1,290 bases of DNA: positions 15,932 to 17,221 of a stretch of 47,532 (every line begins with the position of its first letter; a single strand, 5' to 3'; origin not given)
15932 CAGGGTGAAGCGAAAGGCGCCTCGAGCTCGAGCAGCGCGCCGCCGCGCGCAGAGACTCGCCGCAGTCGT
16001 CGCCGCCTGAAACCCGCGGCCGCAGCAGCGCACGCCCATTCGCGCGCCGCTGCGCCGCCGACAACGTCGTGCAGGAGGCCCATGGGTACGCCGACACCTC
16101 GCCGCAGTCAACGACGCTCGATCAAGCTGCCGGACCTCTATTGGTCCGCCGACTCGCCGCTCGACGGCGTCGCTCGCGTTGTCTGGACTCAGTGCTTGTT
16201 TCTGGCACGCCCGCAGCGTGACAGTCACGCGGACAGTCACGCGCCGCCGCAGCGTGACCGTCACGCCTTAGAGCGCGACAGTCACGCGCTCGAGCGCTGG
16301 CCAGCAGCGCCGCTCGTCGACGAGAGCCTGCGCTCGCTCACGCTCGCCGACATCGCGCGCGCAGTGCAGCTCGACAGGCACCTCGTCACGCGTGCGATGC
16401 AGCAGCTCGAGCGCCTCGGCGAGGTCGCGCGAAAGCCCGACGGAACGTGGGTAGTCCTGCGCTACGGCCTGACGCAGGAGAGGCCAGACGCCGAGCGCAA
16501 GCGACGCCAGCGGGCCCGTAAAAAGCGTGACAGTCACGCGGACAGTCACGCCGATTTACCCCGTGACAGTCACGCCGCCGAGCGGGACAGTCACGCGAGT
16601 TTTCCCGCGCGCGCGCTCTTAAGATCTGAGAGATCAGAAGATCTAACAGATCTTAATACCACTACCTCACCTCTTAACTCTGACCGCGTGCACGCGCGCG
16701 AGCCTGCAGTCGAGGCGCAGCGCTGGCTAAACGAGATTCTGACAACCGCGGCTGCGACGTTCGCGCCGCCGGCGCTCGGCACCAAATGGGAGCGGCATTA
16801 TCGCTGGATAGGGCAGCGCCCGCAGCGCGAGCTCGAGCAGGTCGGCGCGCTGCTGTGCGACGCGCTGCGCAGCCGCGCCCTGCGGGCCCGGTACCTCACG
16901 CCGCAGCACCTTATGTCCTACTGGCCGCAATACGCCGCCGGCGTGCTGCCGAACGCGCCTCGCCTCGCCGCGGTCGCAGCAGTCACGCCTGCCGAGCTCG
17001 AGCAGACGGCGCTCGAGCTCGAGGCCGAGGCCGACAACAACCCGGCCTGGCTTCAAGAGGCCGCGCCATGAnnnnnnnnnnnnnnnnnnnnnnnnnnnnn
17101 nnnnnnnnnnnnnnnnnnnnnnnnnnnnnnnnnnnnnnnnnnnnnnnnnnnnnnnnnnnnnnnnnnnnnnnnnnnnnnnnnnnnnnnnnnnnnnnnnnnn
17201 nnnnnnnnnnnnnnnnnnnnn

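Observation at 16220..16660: Second origin inside the initiator gene: two duplicated clusters of four dyad-symmetric iterons bracket the winged-helix coding region, followed by an AT-rich GATC island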

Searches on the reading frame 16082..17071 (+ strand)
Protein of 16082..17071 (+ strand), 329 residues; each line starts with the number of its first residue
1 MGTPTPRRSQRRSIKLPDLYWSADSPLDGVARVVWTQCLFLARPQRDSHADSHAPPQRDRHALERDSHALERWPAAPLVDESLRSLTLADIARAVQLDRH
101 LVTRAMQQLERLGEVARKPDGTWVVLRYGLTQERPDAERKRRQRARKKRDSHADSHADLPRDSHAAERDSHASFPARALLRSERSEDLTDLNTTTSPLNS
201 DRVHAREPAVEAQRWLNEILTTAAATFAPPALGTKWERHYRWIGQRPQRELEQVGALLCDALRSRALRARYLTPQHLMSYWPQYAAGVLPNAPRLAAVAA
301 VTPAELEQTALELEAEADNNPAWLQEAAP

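Call 4: search_protein_families(library=pfam, proteins=[window:16082-17071:+], max_evalue=1)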
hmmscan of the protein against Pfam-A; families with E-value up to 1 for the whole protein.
window:16082-17071:+ (329 aa): 6 families
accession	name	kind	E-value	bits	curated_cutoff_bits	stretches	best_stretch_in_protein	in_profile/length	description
PF12802.13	MarR_2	-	0.0007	20.2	27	1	86-121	21-56/61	MarR family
PF01047.28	MarR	-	0.0036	17.6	24.6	1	84-120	16-52/59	MarR family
PF25260.1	DUF7861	-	0.019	15.6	27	1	199-217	2-20/79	Family of unknown function (DUF7861)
PF13545.12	HTH_Crp_2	-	0.047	14.1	27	1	85-117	22-55/70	Crp-like helix-turn-helix domain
PF01978.25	TrmB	-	0.14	12.5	25.6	1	83-120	20-57/68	Sugar-specific transcriptional regulator TrmB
PF14394.12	DUF4423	-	0.16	12.2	30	1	87-143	38-94/165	Domain of unknown function (DUF4423)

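Call 5: search_protein_families(library=phrogs, proteins=[window:16082-17071:+], max_evalue=0.1)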
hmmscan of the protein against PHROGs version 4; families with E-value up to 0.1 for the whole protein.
window:16082-17071:+ (329 aa): 5 families
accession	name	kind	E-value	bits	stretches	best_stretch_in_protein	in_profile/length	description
phrog_391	-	DNA, RNA and nucleotide metabolism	0.00017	22.3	1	89-285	41-264/298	replication initiation O-like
phrog_1368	-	transcription regulation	0.0049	17.6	1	81-124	23-66/101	transcriptional regulator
phrog_142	-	moron, auxiliary metabolic gene and host takeover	0.036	15.2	1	84-144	25-84/116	Ren-like exclusion protein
phrog_9327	-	DNA, RNA and nucleotide metabolism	0.066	13.8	0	89-166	48-125/276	primosomal protein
phrog_1324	-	transcription regulation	0.072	13.7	0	86-145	31-89/172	transcriptional activator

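Call 8: search_dna_similar(query=window:16082-17071:+, collection=phages, mode=protein, max_rows=30, max_evalue=0.001)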
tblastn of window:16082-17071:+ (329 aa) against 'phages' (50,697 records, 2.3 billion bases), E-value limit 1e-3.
No match.

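Call 9: find_homologous_proteins(query=window:16082-17071:+)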
Query window:16082-17071:+ (329 aa): 10 proteins with E <= 0.001 among 8000 candidates.
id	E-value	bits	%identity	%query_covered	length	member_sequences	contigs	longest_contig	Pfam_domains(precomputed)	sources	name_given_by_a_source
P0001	5.0e-212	721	100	100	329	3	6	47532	-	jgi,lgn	jgi:hypothetical protein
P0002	4.6e-142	491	73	100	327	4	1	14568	-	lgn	-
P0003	3.6e-111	390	64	98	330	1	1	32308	-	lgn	-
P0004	6.3e-54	202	44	98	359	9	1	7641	-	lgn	-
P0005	8.5e-54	201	40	84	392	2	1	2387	-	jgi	-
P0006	1.0e-50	191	40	95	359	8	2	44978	-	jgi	jgi:hypothetical protein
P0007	1.4e-49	187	40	95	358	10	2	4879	-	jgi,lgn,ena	-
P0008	3.9e-17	81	30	85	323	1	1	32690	-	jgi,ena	-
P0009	3.3e-16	78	28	85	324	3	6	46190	-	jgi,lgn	jgi:hypothetical protein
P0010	4.1e-15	74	28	85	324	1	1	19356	-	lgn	-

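Call 11: find_encoding_contigs(protein=P0002, flank=6000, max_places=3)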
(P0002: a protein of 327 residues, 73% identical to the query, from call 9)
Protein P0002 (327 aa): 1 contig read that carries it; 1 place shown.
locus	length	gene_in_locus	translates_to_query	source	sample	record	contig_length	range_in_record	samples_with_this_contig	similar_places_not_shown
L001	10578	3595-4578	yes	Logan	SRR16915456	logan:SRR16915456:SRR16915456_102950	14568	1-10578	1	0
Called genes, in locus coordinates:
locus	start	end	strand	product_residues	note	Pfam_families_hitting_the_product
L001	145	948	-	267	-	-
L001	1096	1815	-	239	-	-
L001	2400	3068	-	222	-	-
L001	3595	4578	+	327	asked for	-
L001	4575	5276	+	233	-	PF13191:AAA_16 (weak)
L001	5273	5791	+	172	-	-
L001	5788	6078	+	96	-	-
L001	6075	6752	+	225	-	-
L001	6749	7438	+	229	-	-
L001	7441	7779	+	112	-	-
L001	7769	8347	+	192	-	PF20901:Sf6_terminase (weak)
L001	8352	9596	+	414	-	-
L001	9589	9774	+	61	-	-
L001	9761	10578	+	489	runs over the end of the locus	PF17289:Terminase_6C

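Call 12: find_encoding_contigs(protein=P0003, flank=6000, max_places=3)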
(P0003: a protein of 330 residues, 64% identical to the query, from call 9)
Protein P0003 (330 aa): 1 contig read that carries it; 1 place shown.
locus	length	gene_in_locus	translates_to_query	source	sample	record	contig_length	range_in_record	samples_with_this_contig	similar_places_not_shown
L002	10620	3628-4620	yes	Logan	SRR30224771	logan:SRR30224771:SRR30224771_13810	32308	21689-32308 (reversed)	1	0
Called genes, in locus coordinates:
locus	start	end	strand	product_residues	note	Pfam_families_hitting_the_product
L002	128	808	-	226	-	-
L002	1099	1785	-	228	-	-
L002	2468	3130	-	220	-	-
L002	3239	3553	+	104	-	-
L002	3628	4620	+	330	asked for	-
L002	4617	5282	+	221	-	-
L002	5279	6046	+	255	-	-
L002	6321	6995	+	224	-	-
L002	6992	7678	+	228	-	-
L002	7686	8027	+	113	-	-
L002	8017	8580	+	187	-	PF01527:HTH_Tnp_1 (faint), PF20901:Sf6_terminase (weak)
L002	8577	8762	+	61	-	-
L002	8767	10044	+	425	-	-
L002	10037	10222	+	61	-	-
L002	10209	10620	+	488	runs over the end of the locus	PF17289:Terminase_6C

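Call 13: find_encoding_contigs(protein=P0009, flank=6000, max_places=2)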
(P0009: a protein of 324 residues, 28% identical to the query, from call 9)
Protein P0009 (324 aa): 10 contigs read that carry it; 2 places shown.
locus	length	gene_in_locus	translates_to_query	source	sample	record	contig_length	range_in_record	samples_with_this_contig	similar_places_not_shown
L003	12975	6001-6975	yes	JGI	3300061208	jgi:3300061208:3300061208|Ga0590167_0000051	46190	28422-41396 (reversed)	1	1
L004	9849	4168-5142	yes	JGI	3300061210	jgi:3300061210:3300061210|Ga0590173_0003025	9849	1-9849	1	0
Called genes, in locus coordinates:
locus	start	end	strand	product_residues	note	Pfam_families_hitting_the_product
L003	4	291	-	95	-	-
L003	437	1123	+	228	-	-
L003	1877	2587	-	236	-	-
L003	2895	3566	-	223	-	-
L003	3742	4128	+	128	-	-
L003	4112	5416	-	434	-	-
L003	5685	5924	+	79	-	-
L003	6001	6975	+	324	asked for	-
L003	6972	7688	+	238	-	-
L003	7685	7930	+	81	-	-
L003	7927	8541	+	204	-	-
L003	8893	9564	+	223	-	-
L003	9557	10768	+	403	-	-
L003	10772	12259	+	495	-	PF17289:Terminase_6C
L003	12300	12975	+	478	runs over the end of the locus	PF06381:Phage_portal_3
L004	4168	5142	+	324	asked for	-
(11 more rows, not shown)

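Call 14: find_encoding_contigs(protein=P0008, flank=6000, max_places=2)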
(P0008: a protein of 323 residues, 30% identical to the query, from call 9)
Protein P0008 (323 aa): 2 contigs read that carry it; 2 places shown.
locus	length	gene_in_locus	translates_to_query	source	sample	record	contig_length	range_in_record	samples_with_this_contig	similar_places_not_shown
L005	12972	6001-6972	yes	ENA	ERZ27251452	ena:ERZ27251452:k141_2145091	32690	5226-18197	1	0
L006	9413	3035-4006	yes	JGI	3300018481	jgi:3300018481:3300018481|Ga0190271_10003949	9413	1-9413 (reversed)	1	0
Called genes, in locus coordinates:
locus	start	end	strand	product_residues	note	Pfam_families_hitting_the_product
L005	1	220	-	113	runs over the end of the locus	-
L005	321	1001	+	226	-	-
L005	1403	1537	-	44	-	-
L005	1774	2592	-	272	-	-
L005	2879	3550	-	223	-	-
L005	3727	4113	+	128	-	-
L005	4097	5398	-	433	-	-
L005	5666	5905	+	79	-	-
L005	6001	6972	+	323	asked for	-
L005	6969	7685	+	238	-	-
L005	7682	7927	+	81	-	-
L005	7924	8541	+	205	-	-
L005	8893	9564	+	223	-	-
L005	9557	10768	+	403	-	-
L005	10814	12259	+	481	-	PF17289:Terminase_6C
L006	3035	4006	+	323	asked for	-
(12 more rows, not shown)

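Call 15: find_encoding_contigs(protein=P0006, flank=6000, max_places=2)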
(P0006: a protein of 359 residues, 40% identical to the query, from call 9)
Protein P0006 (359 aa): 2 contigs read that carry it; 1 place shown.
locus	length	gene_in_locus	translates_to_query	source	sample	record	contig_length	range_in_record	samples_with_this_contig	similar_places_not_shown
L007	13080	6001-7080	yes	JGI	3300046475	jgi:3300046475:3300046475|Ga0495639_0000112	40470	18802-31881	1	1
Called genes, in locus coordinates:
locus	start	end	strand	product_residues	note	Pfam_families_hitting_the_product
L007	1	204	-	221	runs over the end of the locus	PF05685:Uma2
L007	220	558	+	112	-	-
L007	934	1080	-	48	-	-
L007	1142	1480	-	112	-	-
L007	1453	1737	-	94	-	-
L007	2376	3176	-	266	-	-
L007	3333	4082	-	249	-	-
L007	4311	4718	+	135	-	-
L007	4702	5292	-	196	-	PF01381:HTH_3 (faint)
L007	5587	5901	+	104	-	-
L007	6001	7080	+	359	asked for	-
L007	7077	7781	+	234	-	-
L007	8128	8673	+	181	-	-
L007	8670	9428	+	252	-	-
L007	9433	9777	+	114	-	-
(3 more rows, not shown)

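Call 16: find_encoding_contigs(protein=P0004, flank=6000, max_places=2)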
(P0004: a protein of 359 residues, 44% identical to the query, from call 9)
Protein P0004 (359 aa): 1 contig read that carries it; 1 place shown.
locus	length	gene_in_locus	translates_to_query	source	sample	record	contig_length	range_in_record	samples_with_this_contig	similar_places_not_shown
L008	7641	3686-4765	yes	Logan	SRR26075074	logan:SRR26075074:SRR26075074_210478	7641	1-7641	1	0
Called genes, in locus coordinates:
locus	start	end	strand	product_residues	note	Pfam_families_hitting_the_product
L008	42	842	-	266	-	-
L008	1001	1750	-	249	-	-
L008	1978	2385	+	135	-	-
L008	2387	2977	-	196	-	-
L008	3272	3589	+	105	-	-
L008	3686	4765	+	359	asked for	-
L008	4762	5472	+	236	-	-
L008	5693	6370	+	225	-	-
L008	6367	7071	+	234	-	-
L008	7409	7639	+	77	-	?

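Call 24: find_related_loci(query=A1, collection=genome_contigs, flank=6000)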
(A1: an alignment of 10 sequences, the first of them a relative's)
Query A1 (329 aa) in genome_contigs; peptide patterns used: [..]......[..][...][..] (x = any residue, [..] = any of these).
30 stretches matched a pattern, but none encodes a relative of the query by tblastn (E <= 1e-3).

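Call 25: find_related_loci(query=A1, collection=viral_contigs, flank=6000)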
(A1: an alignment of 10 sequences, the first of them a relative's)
Query A1 (329 aa) in viral_contigs; peptide patterns used: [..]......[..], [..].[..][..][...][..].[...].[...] (x = any residue, [..] = any of these).
64 stretches matched a pattern; 10 encode a relative of the query (tblastn E <= 1e-3); 10 distinct loci.
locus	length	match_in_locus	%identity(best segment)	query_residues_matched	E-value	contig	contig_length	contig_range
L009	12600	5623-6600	72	1-328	2e-145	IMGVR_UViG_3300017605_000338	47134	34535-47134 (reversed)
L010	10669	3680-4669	40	13-324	2e-57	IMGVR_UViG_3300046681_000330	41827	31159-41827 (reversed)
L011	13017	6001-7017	41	4-324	7e-54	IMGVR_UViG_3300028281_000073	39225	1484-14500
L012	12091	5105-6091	41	13-324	2e-45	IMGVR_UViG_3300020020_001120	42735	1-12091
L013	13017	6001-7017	43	4-324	9e-52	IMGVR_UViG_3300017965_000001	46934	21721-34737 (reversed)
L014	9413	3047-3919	30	14-292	7e-17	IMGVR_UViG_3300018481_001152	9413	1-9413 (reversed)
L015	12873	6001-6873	26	14-292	1e-12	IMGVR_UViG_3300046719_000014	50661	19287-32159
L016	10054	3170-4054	27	14-292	9e-12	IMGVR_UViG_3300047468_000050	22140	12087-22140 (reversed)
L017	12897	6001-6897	27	14-292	8e-10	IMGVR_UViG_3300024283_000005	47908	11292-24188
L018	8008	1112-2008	27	14-292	8e-10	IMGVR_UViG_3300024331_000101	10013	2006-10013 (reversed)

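Call 30: search_solved_structures(query=A1, max_evalue=10, show_alignments=2)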
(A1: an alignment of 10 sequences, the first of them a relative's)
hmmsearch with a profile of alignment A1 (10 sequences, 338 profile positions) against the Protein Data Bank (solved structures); distinct sequences matched with E-value up to 10: 4.
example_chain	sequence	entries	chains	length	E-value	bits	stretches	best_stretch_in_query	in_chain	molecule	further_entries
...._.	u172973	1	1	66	0.029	17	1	81-132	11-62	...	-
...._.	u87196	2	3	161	0.82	12.2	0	86-128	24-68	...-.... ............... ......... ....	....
7ueb_E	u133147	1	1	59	1.2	11.6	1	82-114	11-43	PscE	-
10lm_Y1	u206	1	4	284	1.8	11.1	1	242-295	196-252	FlaA2 associated protein B0STF2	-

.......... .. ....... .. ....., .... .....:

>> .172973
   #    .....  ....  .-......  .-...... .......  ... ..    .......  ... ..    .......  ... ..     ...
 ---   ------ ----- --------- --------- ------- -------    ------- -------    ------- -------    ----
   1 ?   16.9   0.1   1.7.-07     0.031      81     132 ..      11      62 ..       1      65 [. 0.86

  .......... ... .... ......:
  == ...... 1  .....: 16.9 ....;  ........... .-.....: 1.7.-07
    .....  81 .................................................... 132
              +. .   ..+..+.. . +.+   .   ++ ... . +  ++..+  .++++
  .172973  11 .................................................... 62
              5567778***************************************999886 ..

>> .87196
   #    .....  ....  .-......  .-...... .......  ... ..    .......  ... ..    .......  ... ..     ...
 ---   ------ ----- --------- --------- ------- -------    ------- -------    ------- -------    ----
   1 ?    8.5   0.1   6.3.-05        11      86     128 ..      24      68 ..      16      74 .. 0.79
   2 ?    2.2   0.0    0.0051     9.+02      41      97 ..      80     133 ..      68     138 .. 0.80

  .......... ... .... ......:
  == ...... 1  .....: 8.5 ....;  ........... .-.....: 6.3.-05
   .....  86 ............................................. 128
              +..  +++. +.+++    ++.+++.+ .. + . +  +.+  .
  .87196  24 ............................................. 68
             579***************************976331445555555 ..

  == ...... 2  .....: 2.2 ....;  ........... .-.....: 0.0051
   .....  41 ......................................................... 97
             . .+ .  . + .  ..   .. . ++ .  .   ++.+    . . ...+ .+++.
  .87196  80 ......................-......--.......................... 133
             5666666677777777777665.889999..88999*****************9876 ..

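Call 36: predict_structure(alignment_id=A1)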
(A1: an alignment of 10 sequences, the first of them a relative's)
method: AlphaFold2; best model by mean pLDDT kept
length: 329 residues; sequences in the alignment: 10
mean_pLDDT: 63.8   pTM: 0.35
mean pLDDT of the five models: 63.8, 61.9, 61.6, 59.9, 53.6
residues with pLDDT >= 90: 25; 70-90: 133; 50-70: 66; < 50: 105
segments of 3 or more residues with pLDDT < 50: 1-11, 46-73, 156-204, 293-301, 324-329
pLDDT, mean of each block of 10 residues (from residue 1): 34 60 69 84 54 32 34 65 80 83 87 80 74 60 73 49 36 36 35 32 61 88 72 77 90 92 83 87 89 43 59 59 46
secondary structure, 60 per line:
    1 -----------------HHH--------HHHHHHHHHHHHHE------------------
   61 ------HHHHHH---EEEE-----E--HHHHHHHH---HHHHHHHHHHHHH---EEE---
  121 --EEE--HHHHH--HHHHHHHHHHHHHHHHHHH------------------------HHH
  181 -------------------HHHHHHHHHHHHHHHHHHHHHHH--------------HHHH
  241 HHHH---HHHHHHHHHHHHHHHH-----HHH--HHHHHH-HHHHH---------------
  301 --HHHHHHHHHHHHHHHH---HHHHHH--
elements in order: H29-41 H67-72 E76-79 H88-95 H99-111 E115-117 E123-125 H128-132 H135-153 H200-222 H237-244 H248-263 H274-279 H281-285 H303-318 H322-327

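Call 39: search_protein_representatives(alignment_id=A1)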
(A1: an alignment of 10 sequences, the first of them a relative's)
Query: 10 sequences, 338 profile positions. Proteins with E-value up to 0.001 (for the whole library): 182; up to 1e-10: 32; up to 1e-30: 9. The best 150 are listed.
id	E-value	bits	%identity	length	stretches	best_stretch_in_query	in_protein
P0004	3.9e-161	552.5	-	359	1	3-337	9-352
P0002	2.4e-137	474.2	-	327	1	1-337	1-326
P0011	6.9e-119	413.6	-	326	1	10-327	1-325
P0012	9.0e-62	225.8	-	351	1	6-336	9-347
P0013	7.7e-56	206.3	-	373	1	8-335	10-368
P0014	4.4e-52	194.0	-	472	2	171-335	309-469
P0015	1.6e-46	175.7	-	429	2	10-175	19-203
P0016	7.2e-35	137.4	-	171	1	182-335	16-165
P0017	1.6e-34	136.3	-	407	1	30-337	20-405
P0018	3.0e-25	105.7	-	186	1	218-337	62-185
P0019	1.1e-24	103.9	-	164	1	218-337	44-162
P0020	1.4e-24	103.6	-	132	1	218-337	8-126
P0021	4.4e-23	98.6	-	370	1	26-322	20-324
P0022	7.1e-21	91.4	-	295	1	140-337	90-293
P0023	9.4e-21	91.0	-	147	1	210-305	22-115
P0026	9.8e-17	77.8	-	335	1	132-327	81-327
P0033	9.9e-12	61.3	-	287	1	20-177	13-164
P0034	2.6e-11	59.9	-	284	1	101-320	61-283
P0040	9.6e-11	58.1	-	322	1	96-326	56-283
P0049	2.6e-09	53.3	-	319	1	93-314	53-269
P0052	8.5e-09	51.7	-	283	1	94-312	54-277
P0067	2.8e-07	46.7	-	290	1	106-315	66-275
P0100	6.2e-06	42.2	-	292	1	91-316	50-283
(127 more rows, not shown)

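Call 40: search_protein_families(library=pfam, proteins=[P0012, P0017, P0021, P0026, P0034, P0040, P0049, P0052, P0067, P0100], max_evalue=0.01)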
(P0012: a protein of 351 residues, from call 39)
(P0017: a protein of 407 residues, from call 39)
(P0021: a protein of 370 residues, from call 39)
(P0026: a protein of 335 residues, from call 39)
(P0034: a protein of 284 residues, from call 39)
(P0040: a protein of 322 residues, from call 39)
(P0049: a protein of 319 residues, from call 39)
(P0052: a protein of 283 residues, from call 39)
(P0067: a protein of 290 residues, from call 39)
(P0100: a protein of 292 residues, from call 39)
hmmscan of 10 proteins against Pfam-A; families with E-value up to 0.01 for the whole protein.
P0012 (351 aa): 1 family
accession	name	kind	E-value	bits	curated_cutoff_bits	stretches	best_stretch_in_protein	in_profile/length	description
PF12802.13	MarR_2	-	0.00093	19.8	27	1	89-124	18-55/61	MarR family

P0017 (407 aa): 0 families

P0021 (370 aa): 2 families
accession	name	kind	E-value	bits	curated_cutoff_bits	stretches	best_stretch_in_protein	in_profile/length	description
PF12802.13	MarR_2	-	0.0058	17.2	27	0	69-111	14-54/61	MarR family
PF08784.17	RPA_C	-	0.0088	17.2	22.6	0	78-112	70-104/106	Replication protein A C terminal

P0026 (335 aa): 0 families

P0034 (284 aa): 0 families

P0040 (322 aa): 0 families

P0049 (319 aa): 0 families

P0052 (283 aa): 0 families

P0067 (290 aa): 0 families

P0100 (292 aa): 0 families

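Call 41: fold_search(model_id=the predicted structure, library=pdb)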
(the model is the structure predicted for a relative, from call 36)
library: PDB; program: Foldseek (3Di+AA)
matches with E <= 10: 1214; with E <= 0.001: 0
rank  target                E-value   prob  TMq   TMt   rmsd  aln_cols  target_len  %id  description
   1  4pta                  4.3e-02  1.00  0.21  0.53   8.8       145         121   11  Structure of MDR initiator (released 2014-06-25)
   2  4pql_B                6.3e-02  0.99  0.21  0.49   7.4       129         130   11  N-Terminal domain of DNA binding protein (released 2014-06-11)
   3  5kbj_H                6.7e-02  0.97  0.19  0.44   8.7       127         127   12  Structure of Rep-DNA complex (released 2016-06-29)
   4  2h6c_A                9.2e-02  0.98  0.18  0.26   5.4       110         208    9  Crystal structure of reduced CprK in absence of any ligand (released 2006-07-04)
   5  9gug_B                9.8e-02  0.99  0.18  0.28   5.2       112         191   12  Crystal structure of NtcA from S. elongatus in apo form A1 (released 2025-03-12)
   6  4pql_A                1.0e-01  0.95  0.21  0.47  11.2       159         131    9  N-Terminal domain of DNA binding protein (released 2014-06-11)
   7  3e5q_C                1.1e-01  0.98  0.17  0.26   4.3       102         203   12  Unbound Oxidised CprK (released 2008-09-30)
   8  2xgx_B                1.1e-01  0.97  0.18  0.27   6.2       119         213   16  Crystal structure of transcription factor NtcA from Synechococcus elongatus (mercury derivative) (released 2010-08-18)
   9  6pco_A                1.3e-01  0.99  0.17  0.38   4.8       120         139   15  Mechanism for regulation of DNA binding of Bordetella bronchiseptica BpsR by 6-hydroxynicotinic acid (released 2019-11-06)
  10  3e6c_C                1.3e-01  0.97  0.18  0.25   4.2       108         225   11  CprK OCPA DNA Complex (released 2008-09-30)
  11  3i59_A                1.4e-01  0.99  0.19  0.27   4.8       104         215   16  Crystal structure of MtbCRP in complex with N6-cAMP (released 2009-09-08)
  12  3e6m_E                1.4e-01  0.93  0.12  0.25  11.6        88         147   19  The crystal structure of a MarR family transcriptional regulator from Silicibacter pomeroyi DSS. (released 2008-09-02)
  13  2h6b_A                1.5e-01  0.97  0.17  0.23   4.1       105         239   11  Crystal structure of oxidized CprK in complex with o-chlorophenolacetic acid (released 2006-07-04)
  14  9a6f_A                1.5e-01  0.92  0.17  0.20   5.1       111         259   14  Integrative model of CODY-YPPF by crosslinking MS and deep learning (released 2024-09-18)
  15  3eco_A                1.5e-01  0.85  0.13  0.29  12.6       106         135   18  Crystal structure of MepR, a transcription regulator of the Staphylococcus aureus multidrug efflux pump MepA (released 2009-02-10)
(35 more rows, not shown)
